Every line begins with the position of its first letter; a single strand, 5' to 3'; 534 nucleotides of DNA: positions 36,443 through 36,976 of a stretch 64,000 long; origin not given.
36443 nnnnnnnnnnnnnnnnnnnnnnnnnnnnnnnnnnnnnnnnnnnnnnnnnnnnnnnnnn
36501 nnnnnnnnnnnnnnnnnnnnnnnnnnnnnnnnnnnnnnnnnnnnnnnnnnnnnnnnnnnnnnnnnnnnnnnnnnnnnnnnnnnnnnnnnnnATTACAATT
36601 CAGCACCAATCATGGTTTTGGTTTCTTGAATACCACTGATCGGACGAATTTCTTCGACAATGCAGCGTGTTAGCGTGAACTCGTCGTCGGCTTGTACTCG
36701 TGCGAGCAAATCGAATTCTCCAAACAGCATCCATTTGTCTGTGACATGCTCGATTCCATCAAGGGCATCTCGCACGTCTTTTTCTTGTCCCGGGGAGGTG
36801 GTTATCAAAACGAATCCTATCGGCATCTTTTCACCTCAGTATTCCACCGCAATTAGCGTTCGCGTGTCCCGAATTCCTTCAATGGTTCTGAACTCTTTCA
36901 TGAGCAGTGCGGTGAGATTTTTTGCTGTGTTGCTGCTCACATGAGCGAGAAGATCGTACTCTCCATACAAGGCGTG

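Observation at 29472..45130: About 16-kb surface-protein super-locus embedding uvrC, a wHTH-STAND NTPase and two RAM-only regulators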

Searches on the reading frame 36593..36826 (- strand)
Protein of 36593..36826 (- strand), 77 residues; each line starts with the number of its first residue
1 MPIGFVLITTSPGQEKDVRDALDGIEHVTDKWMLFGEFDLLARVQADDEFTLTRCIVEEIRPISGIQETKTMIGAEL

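Call 4: search_protein_families(library=pfam, proteins=[window:36593-36826:-], max_evalue=0.01)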
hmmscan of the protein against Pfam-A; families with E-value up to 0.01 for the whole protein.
window:36593-36826:- (77 aa): 1 family
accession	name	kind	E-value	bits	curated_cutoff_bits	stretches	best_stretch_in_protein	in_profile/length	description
PF01037.27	AsnC_trans_reg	-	6.2e-12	45.7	25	1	6-73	1-69/73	Lrp/AsnC ligand binding domain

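Call 5: search_protein_families(library=ncbifam, proteins=[window:36593-36826:-], max_evalue=0.01)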
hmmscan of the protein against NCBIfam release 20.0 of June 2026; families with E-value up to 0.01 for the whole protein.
window:36593-36826:- (77 aa): 3 families
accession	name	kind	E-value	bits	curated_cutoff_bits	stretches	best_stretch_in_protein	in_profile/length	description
NF040947.1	trans_reg_LysM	equivalog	1.2e-05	25.1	180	1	5-73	63-131/136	HTH-type transcriptional regulator LysM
NF041395.1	TranRegLrpA1_Halo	equivalog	0.00029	20.8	250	1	7-70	70-133/142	HTH-type transcriptional regulator LrpA1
NF008384.0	PRK11179.1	equivalog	0.0011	18.8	227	1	14-74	82-142/153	transcriptional regulator AsnC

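Call 31: search_solved_structures(query=window:36593-36826:-, max_evalue=0.01)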
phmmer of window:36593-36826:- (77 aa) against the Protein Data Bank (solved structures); distinct sequences matched with E-value up to 0.01: 4.
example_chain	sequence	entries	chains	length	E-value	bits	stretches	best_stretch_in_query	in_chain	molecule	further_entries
2e1a_A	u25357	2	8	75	2.4e-10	43.6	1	3-74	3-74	75aa long hypothetical regulatory protein AsnC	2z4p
2cvi_A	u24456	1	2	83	2.8e-10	43.4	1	3-74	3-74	75aa long hypothetical regulatory protein AsnC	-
2zbc_A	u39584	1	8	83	9.8e-07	32.2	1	4-75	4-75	83aa long hypothetical transcriptional regulator asnC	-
2djw_A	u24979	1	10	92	0.0071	19.9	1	4-74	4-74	probable transcriptional regulator, AsnC family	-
